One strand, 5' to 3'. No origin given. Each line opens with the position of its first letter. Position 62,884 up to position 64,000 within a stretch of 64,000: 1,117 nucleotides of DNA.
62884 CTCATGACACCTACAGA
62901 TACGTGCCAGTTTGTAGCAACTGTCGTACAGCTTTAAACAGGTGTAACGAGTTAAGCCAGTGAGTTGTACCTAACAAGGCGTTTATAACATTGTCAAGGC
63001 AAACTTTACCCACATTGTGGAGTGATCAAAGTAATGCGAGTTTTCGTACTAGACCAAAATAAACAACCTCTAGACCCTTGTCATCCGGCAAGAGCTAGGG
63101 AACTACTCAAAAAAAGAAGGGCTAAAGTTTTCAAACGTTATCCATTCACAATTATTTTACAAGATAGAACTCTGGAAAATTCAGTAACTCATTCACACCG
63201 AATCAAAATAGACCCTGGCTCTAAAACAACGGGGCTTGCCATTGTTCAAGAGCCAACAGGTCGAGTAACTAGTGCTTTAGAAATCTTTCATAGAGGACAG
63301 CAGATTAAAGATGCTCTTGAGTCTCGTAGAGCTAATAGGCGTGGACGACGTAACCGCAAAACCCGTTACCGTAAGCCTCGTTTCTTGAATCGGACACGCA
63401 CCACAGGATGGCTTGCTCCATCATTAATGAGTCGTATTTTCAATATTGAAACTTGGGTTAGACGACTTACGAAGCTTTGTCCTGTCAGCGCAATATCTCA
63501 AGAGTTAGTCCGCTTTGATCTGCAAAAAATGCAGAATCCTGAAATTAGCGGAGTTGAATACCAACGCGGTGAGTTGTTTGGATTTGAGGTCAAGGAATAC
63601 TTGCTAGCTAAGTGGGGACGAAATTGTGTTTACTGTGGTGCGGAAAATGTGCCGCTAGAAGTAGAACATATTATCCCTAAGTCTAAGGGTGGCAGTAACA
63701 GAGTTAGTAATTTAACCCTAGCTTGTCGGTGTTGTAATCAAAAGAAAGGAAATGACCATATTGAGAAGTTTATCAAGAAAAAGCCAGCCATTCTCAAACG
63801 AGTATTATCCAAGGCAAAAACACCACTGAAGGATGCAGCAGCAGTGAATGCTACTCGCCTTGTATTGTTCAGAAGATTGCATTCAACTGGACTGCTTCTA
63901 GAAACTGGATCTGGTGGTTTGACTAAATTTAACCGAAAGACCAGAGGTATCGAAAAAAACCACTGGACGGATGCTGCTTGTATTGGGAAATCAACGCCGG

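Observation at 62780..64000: Second, diverged IscB paralogue 8 kb downstream with a homologous 5' non-coding block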

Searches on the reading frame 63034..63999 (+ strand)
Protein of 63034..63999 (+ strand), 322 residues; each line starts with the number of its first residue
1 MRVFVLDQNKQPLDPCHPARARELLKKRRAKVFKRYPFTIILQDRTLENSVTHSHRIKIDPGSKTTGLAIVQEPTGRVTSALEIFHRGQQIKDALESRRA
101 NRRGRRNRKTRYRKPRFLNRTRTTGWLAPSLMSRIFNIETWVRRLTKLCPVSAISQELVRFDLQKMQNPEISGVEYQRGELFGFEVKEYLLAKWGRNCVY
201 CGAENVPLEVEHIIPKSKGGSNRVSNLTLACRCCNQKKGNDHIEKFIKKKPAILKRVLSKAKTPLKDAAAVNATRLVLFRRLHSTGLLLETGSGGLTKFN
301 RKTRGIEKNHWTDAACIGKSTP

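Call 12: search_protein_families(library=pfam, proteins=[window:63034-63999:+], max_evalue=0.01)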
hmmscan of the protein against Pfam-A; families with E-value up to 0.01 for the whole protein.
window:63034-63999:+ (322 aa): 4 families
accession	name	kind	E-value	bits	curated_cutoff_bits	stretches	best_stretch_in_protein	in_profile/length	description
PF14239.11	RRXRR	-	1.2e-72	243.8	25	1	3-179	1-174/174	RRXRR protein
PF14279.12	HNH_5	-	8.3e-15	54.9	27.5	1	198-249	1-54/56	HNH endonuclease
PF01844.29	HNH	-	1.8e-13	50.9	21.4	1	198-240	1-46/47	HNH endonuclease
PF13395.12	HNH_4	-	7.8e-08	32.6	22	1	208-241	18-51/54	HNH endonuclease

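Call 16: find_homologous_proteins(query=window:63034-63999:+, max_evalue=1e-20)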
Query window:63034-63999:+ (322 aa): 8000 proteins with E <= 1e-20 among 8000 candidates; the best 120 are listed.
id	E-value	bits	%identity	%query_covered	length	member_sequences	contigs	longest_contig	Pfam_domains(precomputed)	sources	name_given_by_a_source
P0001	1.2e-214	729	100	100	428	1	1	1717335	PF13395.13,PF01844.30,PF14279.13,PF14239.12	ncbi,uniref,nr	ncbi:MAG: HNH endonuclease [Moorea sp. SIOASIH]|uniref:RNA-guided endonuclease IscB n=1 Tax=Moorena 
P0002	6.1e-185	632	86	100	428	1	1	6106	PF13395.13,PF01844.30,PF14279.13,PF14239.12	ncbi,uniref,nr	ncbi:RNA-guided endonuclease IscB [Moorena sp. SIO4G3]|uniref:RNA-guided endonuclease IscB n=1 Tax=M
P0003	7.3e-185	631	87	100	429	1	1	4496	PF13395.13,PF01844.30,PF14279.13,PF14239.12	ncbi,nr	ncbi:MAG: HNH endonuclease [Moorea sp. SIO3G5]|nr:HNH endonuclease [Moorena sp. SIO3G5]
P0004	1.6e-183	627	86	100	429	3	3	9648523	PF13395.13,PF01844.30,PF14279.13,PF14239.12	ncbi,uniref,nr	ncbi:MAG: HNH endonuclease [Moorea sp. SIO1G6]|uniref:RNA-guided endonuclease IscB n=1 Tax=Moorena p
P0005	2.0e-183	627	86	100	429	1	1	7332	PF13395.13,PF01844.30,PF14279.13,PF14239.12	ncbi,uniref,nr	ncbi:MAG: HNH endonuclease [Moorea sp. SIO4E2]|uniref:RNA-guided endonuclease IscB n=1 Tax=Moorena s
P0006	6.2e-183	625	85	100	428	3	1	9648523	PF13395.13,PF01844.30,PF14279.13,PF14239.12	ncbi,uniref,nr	ncbi:RNA-guided endonuclease IscB [Moorena producens JHB]|uniref:RNA-guided endonuclease IscB n=1 Ta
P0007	2.0e-181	620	85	100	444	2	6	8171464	PF13395.13,PF01844.30,PF14279.13,PF14239.12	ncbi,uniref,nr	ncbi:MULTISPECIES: RNA-guided endonuclease IscB [Moorena]|uniref:Restriction endonuclease n=1 Tax=Mo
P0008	9.5e-181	618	84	100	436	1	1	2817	PF13395.13,PF01844.30,PF14279.13,PF14239.12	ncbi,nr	ncbi:MAG: HNH endonuclease [Moorea sp. SIO3C2]|nr:HNH endonuclease [Moorena sp. SIO3C2]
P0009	2.6e-180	616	83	100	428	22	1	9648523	PF13395.13,PF01844.30,PF14279.13,PF14239.12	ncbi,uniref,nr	ncbi:RNA-guided endonuclease IscB [Moorena producens JHB]|uniref:RNA-guided endonuclease IscB n=1 Ta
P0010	2.3e-179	613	84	100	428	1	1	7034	PF13395.13,PF01844.30,PF14279.13,PF14239.12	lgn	-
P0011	3.6e-179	613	83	100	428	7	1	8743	PF13395.13,PF01844.30,PF14279.13,PF14239.12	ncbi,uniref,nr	ncbi:RNA-guided endonuclease IscB [Moorena sp. SIO4G3]|uniref:RNA-guided endonuclease IscB n=1 Tax=M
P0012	6.2e-178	609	83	100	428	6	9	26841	PF13395.13,PF01844.30,PF14279.13,PF14239.12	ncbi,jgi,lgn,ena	-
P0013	1.3e-177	608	82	100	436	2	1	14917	PF13395.13,PF01844.30,PF14279.13,PF14239.12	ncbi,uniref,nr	ncbi:RNA-guided endonuclease IscB [Moorena sp. SIO3H5]|uniref:RNA-guided endonuclease IscB n=1 Tax=M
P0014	3.7e-177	606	82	100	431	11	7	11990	PF13395.13,PF01844.30,PF14279.13,PF14239.12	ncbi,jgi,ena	-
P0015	3.5e-173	593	80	100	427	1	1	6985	PF01844.30,PF14279.13,PF14239.12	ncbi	-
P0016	3.5e-173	593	80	100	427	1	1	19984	PF01844.30,PF14279.13,PF14239.12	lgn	-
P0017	7.4e-173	592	80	100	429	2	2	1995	PF01844.30,PF14279.13,PF14239.12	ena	-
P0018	3.5e-172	590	80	100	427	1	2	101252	PF01844.30,PF14279.13,PF14239.12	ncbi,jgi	jgi:5-methylcytosine-specific restriction endonuclease McrA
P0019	4.9e-172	589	80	100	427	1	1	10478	PF01844.30,PF14279.13,PF14239.12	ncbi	-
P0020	4.9e-172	589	80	100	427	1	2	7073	PF01844.30,PF14279.13,PF14239.12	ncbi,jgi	jgi:hypothetical protein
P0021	6.3e-172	589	80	100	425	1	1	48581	PF01844.30,PF14279.13,PF14239.12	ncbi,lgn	ncbi:MAG: RNA-guided endonuclease IscB [Microcoleaceae cyanobacterium]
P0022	6.4e-172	589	80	100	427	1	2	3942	PF01844.30,PF14279.13,PF14239.12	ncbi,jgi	jgi:5-methylcytosine-specific restriction endonuclease McrA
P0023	1.0e-171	588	80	100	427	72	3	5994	PF13395.13,PF01844.30,PF14279.13,PF14239.12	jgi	jgi:5-methylcytosine-specific restriction endonuclease McrA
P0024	4.0e-171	586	80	100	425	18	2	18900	PF01844.30,PF14279.13,PF14239.12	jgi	jgi:5-methylcytosine-specific restriction endonuclease McrA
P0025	4.0e-171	586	80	100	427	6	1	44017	PF01844.30,PF14279.13,PF14239.12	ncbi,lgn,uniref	ncbi:RNA-guided endonuclease IscB [Coleofasciculus chthonoplastes]|uniref:RNA-guided endonuclease Is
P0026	4.3e-171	586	80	100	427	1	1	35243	PF13395.13,PF01844.30,PF14279.13,PF14239.12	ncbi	-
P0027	7.6e-171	585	79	100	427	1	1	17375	PF13395.13,PF01844.30,PF14279.13,PF14239.12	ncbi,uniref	ncbi:MAG: RNA-guided endonuclease IscB [Coleofasciculus sp. G3-WIS-01]|uniref:RNA-guided endonucleas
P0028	8.9e-171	585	79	100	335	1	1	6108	PF13395.13,PF01844.30,PF14279.13,PF14239.12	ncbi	ncbi:HNH endonuclease, partial [Planktothrix sp. FACHB-1355]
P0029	1.0e-170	585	80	100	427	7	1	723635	PF13395.13,PF01844.30,PF14279.13,PF14239.12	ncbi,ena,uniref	ncbi:RNA-guided endonuclease IscB [Moorena producens]|uniref:RNA-guided endonuclease IscB n=1 Tax=Mo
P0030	1.4e-170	585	80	100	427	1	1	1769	PF13395.13,PF01844.30,PF14279.13,PF14239.12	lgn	-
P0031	2.1e-170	584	80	100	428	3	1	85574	PF01844.30,PF14279.13,PF14239.12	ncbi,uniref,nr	ncbi:RNA-guided endonuclease IscB [Aerosakkonema funiforme]|uniref:RRXRR domain-containing protein n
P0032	2.4e-170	584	79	100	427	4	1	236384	PF13395.13,PF01844.30,PF14279.13,PF14239.12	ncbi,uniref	ncbi:RNA-guided endonuclease IscB [Microcoleus sp. B9-D4]|uniref:RNA-guided endonuclease IscB n=1 Ta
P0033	3.8e-170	583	79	100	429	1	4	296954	PF13395.13,PF01844.30,PF14279.13,PF14239.12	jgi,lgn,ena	-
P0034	4.1e-170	583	79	100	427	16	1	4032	PF13395.13,PF01844.30,PF14279.13,PF14239.12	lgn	-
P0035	5.0e-170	583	80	100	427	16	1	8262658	PF13395.13,PF01844.30,PF14279.13,PF14239.12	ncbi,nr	ncbi:RNA-guided endonuclease IscB [Moorena bouillonii]|nr:RNA-guided endonuclease IscB [Moorena boui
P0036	5.3e-170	583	80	100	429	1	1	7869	PF13395.13,PF01844.30,PF14279.13,PF14239.12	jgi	-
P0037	5.6e-170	583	79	100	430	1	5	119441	PF13395.13,PF01844.30,PF14279.13,PF14239.12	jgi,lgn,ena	jgi:5-methylcytosine-specific restriction endonuclease McrA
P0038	6.3e-170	582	80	100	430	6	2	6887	PF13395.13,PF01844.30,PF14279.13,PF14239.12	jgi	-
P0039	6.5e-170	582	80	100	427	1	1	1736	PF01844.30,PF14279.13,PF14239.12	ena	-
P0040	6.5e-170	582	80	100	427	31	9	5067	PF01844.30,PF14279.13,PF14239.12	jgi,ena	jgi:5-methylcytosine-specific restriction endonuclease McrA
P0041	1.1e-169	582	78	100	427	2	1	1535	PF01844.30,PF14279.13,PF14239.12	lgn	-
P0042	1.2e-169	581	79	100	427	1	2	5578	PF01844.30,PF14279.13,PF14239.12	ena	-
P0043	1.3e-169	581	79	100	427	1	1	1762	PF13395.13,PF01844.30,PF14279.13,PF14239.12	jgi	-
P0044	1.5e-169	581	79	100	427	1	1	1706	PF01844.30,PF14279.13,PF14239.12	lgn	-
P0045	1.5e-169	581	78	100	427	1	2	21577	PF01844.30,PF14279.13,PF14239.12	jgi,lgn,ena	-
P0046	2.3e-169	581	78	100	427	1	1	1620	PF13395.13,PF01844.30,PF14279.13,PF14239.12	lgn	-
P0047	2.5e-169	580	80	100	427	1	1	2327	PF13395.13,PF01844.30,PF14279.13,PF14239.12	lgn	-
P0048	2.6e-169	580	80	100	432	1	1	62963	PF13395.13,PF01844.30,PF14279.13,PF14239.12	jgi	jgi:5-methylcytosine-specific restriction endonuclease McrA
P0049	3.4e-169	580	79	100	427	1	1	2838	PF13395.13,PF01844.30,PF14279.13,PF14239.12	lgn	-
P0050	3.4e-169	580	80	100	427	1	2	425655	PF01844.30,PF14279.13,PF14239.12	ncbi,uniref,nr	ncbi:HNH endonuclease domain protein [Coleofasciculus chthonoplastes PCC 7420]|uniref:HNH endonuclea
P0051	3.7e-169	580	79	100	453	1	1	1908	PF01844.30,PF14279.13,PF14239.12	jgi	jgi:5-methylcytosine-specific restriction endonuclease McrA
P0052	4.7e-169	580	78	100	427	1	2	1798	PF01844.30,PF14279.13,PF14239.12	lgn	-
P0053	5.7e-169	579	78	100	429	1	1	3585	PF01844.30,PF14279.13,PF14239.12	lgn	-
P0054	5.7e-169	579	78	100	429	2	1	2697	PF01844.30,PF14279.13,PF14239.12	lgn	-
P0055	6.0e-169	579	80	99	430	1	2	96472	PF13395.13,PF01844.30,PF14279.13,PF14239.12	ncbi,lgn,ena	-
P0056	6.0e-169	579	78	100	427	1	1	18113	PF13395.13,PF01844.30,PF14279.13,PF14239.12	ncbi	-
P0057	7.7e-169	579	80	100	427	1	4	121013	PF01844.30,PF14279.13,PF14239.12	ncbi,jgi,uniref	ncbi:MAG: RNA-guided endonuclease IscB [Coleofasciculus sp. B1-GNL1-01]|uniref:RNA-guided endonuclea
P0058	8.8e-169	579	78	100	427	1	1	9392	PF13395.13,PF01844.30,PF14279.13,PF14239.12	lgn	-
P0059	8.8e-169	579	78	100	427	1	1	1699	PF13395.13,PF01844.30,PF14279.13,PF14239.12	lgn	-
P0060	1.3e-168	578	79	100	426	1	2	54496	PF13395.13,PF01844.30,PF14279.13,PF14239.12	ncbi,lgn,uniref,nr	ncbi:MAG: RNA-guided endonuclease IscB [Limnoraphis robusta]|uniref:HNH endonuclease n=1 Tax=Limnora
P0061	1.5e-168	578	78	100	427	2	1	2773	PF13395.13,PF01844.30,PF14279.13,PF14239.12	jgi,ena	jgi:5-methylcytosine-specific restriction endonuclease McrA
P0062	2.2e-168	577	78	100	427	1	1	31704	PF01844.30,PF14279.13,PF14239.12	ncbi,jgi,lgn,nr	ncbi:MAG: HNH endonuclease [Symploca sp. SIO2D2]|nr:HNH endonuclease [Symploca sp. SIO2D2]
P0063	2.3e-168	577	78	100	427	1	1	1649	PF01844.30,PF14279.13,PF14239.12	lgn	-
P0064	2.4e-168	577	78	100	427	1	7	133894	PF13395.13,PF01844.30,PF14279.13,PF14239.12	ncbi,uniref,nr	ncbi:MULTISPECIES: RNA-guided endonuclease IscB [unclassified Moorena]|uniref:RNA-guided endonucleas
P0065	2.5e-168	577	79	100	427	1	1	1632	PF13395.13,PF01844.30,PF14279.13,PF14239.12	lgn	-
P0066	2.8e-168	577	78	100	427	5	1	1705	PF01844.30,PF14279.13,PF14239.12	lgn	-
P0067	2.9e-168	577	79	100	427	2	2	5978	PF01844.30,PF14279.13,PF14239.12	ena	-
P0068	3.0e-168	577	78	100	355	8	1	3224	PF01844.30,PF14279.13,PF14239.12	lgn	-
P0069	3.4e-168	577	79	100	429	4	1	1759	PF01844.30,PF14279.13,PF14239.12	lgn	-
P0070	3.6e-168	577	78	100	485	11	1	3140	PF01844.30,PF14279.13,PF14239.12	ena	-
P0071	3.7e-168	577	78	100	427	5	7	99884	PF13395.13,PF01844.30,PF14279.13,PF14239.12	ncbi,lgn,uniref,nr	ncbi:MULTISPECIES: RNA-guided endonuclease IscB [unclassified Microcoleus]|uniref:RNA-guided endonuc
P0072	4.6e-168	576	78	100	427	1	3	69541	PF01844.30,PF14279.13,PF14239.12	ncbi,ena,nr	ncbi:MAG TPA: HNH endonuclease [Cyanobacteria bacterium UBA8543]|nr:HNH endonuclease [Cyanobacteria 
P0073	4.9e-168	576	77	100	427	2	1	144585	PF13395.13,PF01844.30,PF14279.13,PF14239.12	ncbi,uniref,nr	ncbi:5-methylcytosine-specific restriction endonuclease McrA (plasmid) [Nostoc flagelliforme CCNUN1]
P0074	5.0e-168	576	79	100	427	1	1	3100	PF01844.30,PF14279.13,PF14239.12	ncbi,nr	ncbi:MAG: HNH endonuclease [Symploca sp. SIO1A3]|nr:HNH endonuclease [Symploca sp. SIO1A3]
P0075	6.0e-168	576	78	100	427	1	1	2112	PF13395.13,PF01844.30,PF14279.13,PF14239.12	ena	-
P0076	6.3e-168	576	78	100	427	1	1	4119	PF13395.13,PF01844.30,PF14279.13,PF14239.12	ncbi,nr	ncbi:MAG: HNH endonuclease [Moorea sp. SIO3E2]|nr:HNH endonuclease [Moorena sp. SIO3E2]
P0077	7.0e-168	576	78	100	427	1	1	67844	PF01844.30,PF14279.13,PF14239.12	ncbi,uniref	ncbi:MAG: RNA-guided endonuclease IscB [Coleofasciculus sp. A1-SPW-01]|uniref:RNA-guided endonucleas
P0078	7.7e-168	576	78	100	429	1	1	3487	PF13395.13,PF01844.30,PF14279.13,PF14239.12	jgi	jgi:5-methylcytosine-specific restriction endonuclease McrA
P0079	8.0e-168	575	78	100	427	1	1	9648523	PF13395.13,PF01844.30,PF14279.13,PF14239.12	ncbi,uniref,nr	ncbi:RNA-guided endonuclease IscB [Moorena producens JHB]|uniref:RNA-guided endonuclease IscB n=1 Ta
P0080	8.3e-168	575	78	100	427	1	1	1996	PF01844.30,PF14279.13,PF14239.12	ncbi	-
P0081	1.2e-167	575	78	100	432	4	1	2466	PF13395.13,PF01844.30,PF14279.13,PF14239.12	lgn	-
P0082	1.3e-167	575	78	100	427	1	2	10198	PF01844.30,PF14279.13,PF14239.12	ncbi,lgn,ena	-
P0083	1.3e-167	575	78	100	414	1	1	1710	PF13395.13,PF01844.30,PF14279.13,PF14239.12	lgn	-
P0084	1.5e-167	575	78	100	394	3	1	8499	PF13395.13,PF01844.30,PF14279.13,PF14239.12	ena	-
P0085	2.1e-167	574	78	100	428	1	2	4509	PF01844.30,PF14279.13,PF14239.12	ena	-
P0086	2.2e-167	574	79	100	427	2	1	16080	PF01844.30,PF14279.13,PF14239.12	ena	-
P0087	3.4e-167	573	77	100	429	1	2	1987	PF01844.30,PF14279.13,PF14239.12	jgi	jgi:5-methylcytosine-specific restriction endonuclease McrA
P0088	3.6e-167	573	79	100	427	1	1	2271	PF01844.30,PF14279.13,PF14239.12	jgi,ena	jgi:5-methylcytosine-specific restriction endonuclease McrA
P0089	3.6e-167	573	78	100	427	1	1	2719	PF01844.30,PF14279.13,PF14239.12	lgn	-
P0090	3.9e-167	573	77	100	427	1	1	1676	PF01844.30,PF14279.13,PF14239.12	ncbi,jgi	jgi:5-methylcytosine-specific restriction endonuclease McrA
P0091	3.9e-167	573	79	100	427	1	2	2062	PF01844.30,PF14279.13,PF14239.12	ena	-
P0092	4.7e-167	573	76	100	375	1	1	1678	PF01844.30,PF14279.13,PF14239.12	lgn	-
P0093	4.8e-167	573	78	100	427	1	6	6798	PF01844.30,PF14279.13,PF14239.12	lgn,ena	-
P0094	5.5e-167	573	78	100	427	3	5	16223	PF01844.30,PF14279.13,PF14239.12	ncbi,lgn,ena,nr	ncbi:MAG TPA: HNH endonuclease [Cyanobacteria bacterium UBA12227]|nr:HNH endonuclease [Cyanobacteria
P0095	6.8e-167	572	77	100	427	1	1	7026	PF13395.13,PF01844.30,PF14279.13,PF14239.12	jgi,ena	-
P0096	6.8e-167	572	77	100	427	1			PF13395.13,PF01844.30,PF14279.13,PF14239.12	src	-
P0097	6.8e-167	572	77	100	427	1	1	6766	PF13395.13,PF01844.30,PF14279.13,PF14239.12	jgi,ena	jgi:Restriction endonuclease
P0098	6.8e-167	572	77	100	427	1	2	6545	PF13395.13,PF01844.30,PF14279.13,PF14239.12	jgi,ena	jgi:5-methylcytosine-specific restriction endonuclease McrA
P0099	6.8e-167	572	77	100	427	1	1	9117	PF13395.13,PF01844.30,PF14279.13,PF14239.12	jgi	jgi:5-methylcytosine-specific restriction endonuclease McrA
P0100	7.1e-167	572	78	100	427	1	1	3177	PF01844.30,PF14279.13,PF14239.12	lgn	-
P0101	7.2e-167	572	77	100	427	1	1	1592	PF13395.13,PF01844.30,PF14279.13,PF14239.12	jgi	jgi:5-methylcytosine-specific restriction endonuclease McrA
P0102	7.8e-167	572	77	100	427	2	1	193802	PF13395.13,PF01844.30,PF14279.13,PF14239.12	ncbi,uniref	ncbi:RNA-guided endonuclease IscB [Microcoleus sp. N9_B2]|uniref:RNA-guided endonuclease IscB n=1 Ta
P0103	8.0e-167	572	77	100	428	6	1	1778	PF01844.30,PF14279.13,PF14239.12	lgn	-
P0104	8.1e-167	572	78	100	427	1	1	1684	PF01844.30,PF14279.13,PF14239.12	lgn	-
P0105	9.5e-167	572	78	100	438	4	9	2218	PF13395.13,PF01844.30,PF14279.13,PF14239.12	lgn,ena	-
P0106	1.0e-166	572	78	100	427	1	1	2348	PF01844.30,PF14279.13,PF14239.12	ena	-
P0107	1.1e-166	572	78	100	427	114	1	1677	PF01844.30,PF14279.13,PF14239.12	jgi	jgi:5-methylcytosine-specific restriction endonuclease McrA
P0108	1.2e-166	572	78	100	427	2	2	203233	PF13395.13,PF01844.30,PF14279.13,PF14239.12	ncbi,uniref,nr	ncbi:MAG: RNA-guided endonuclease IscB [Coleofasciculus sp. A1-SPW-01]|uniref:RNA-guided endonucleas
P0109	1.2e-166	572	77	100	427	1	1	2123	PF13395.13,PF01844.30,PF14279.13,PF14239.12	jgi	jgi:5-methylcytosine-specific restriction endonuclease McrA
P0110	1.3e-166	572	77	100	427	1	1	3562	PF13395.13,PF01844.30,PF14279.13,PF14239.12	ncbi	-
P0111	1.5e-166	571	77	100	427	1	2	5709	PF13395.13,PF01844.30,PF14279.13,PF14239.12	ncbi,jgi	jgi:5-methylcytosine-specific restriction endonuclease McrA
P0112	1.6e-166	571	79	100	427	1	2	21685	PF01844.30,PF14279.13,PF14239.12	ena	-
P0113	1.7e-166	571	78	100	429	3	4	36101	PF01844.30,PF14279.13,PF14239.12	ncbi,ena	-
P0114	1.9e-166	571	77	100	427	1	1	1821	PF13395.13,PF01844.30,PF14279.13,PF14239.12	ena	-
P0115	2.0e-166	571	78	100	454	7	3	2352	PF13395.13,PF01844.30,PF14279.13,PF14239.12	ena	-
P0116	2.0e-166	571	78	100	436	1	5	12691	PF01844.30,PF14279.13,PF14239.12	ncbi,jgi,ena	ncbi:MAG TPA: RNA-guided endonuclease IscB [Candidatus Sericytochromatia bacterium]|jgi:5-methylcyto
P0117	2.0e-166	571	77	100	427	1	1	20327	PF01844.30,PF14279.13,PF14239.12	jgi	-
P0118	2.2e-166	571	77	100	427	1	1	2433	PF01844.30,PF14279.13,PF14239.12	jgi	jgi:5-methylcytosine-specific restriction endonuclease McrA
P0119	2.2e-166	571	77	100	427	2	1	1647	PF13395.13,PF01844.30,PF14279.13,PF14239.12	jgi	jgi:5-methylcytosine-specific restriction endonuclease McrA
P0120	2.4e-166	571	77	100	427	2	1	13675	PF01844.30,PF14279.13,PF14239.12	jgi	jgi:5-methylcytosine-specific restriction endonuclease McrA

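Call 17: find_encoding_contigs(protein=P0001, flank=10000, max_places=4)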
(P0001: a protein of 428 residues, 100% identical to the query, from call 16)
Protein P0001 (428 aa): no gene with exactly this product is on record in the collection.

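Call 19: find_related_loci(query=P0001, collection=genome_contigs, flank=10000)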
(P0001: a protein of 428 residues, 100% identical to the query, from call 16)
Query P0001 (428 aa) in genome_contigs; peptide patterns used: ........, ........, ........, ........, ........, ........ (x = any residue, [..] = any of these).
109 stretches matched a pattern; 58 encode a relative of the query (tblastn E <= 1e-3); 58 distinct loci.
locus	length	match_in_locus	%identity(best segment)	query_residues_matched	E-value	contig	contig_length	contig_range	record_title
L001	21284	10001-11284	84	1-428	0e+0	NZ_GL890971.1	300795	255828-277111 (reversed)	Moorena producens 3L scf52118, whole genome shotgun sequence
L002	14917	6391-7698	83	1-428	0e+0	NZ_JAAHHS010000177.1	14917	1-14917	MAG: Moorena sp. SIO3H5 3H5_NODE_177, whole genome shotgun sequence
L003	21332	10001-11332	81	1-428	0e+0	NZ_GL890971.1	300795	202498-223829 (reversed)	Moorena producens 3L scf52118, whole genome shotgun sequence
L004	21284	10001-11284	81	1-428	0e+0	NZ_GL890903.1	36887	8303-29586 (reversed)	Moorena producens 3L scf51858, whole genome shotgun sequence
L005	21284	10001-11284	81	1-428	0e+0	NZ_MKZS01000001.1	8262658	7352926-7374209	Moorena bouillonii PNG strain PNG5-198 Ga0081470_101, whole genome shotgun sequence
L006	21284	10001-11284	81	1-426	0e+0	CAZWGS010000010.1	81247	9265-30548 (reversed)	MAG TPA_asm: uncultured bacterium isolate binchicken_co306_1 genome assembly, contig: NODE_17_length_81247_cov_15.497266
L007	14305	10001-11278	79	1-426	0e+0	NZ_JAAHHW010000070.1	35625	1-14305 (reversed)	MAG: Moorena sp. SIO3I8 3I8_NODE_70, whole genome shotgun sequence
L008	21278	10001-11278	79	1-426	0e+0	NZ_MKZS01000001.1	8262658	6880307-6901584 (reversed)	Moorena bouillonii PNG strain PNG5-198 Ga0081470_101, whole genome shotgun sequence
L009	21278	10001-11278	78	1-426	0e+0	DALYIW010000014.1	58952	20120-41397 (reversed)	MAG TPA_asm: Coleofasciculaceae cyanobacterium CTOTU46601 NODE_16_length_58952_cov_3.915089, whole genome shotgun sequen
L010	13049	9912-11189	78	1-426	0e+0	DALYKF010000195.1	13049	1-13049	MAG TPA_asm: Coleofasciculaceae cyanobacterium CTOTU46641 NODE_224_length_13049_cov_17.894413, whole genome shotgun sequ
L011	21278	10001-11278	77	1-426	0e+0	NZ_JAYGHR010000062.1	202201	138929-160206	Limnoraphis robusta BA-68 BA1 NODE_5_length_202201_cov_24.167854, whole genome shotgun sequence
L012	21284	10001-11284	82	1-428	0e+0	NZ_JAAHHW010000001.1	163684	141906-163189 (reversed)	MAG: Moorena sp. SIO3I8 3I8_NODE_1, whole genome shotgun sequence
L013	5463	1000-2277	77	1-426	0e+0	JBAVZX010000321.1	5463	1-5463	MAG: Phormidium sp. isolate MFD04603_ilm_asm_bin3 k127_82922, whole genome shotgun sequence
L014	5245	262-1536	70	1-428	0e+0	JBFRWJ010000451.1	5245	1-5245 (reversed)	MAG: Spirulina sp. isolate 05_out_wi_sediment_bin.10 05outWiSedB10_c_000001939308, whole genome shotgun sequence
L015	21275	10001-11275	68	1-428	0e+0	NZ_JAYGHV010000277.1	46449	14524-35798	Spirulina sp. 06S082 NODE_73_length_46449_cov_4.224407, whole genome shotgun sequence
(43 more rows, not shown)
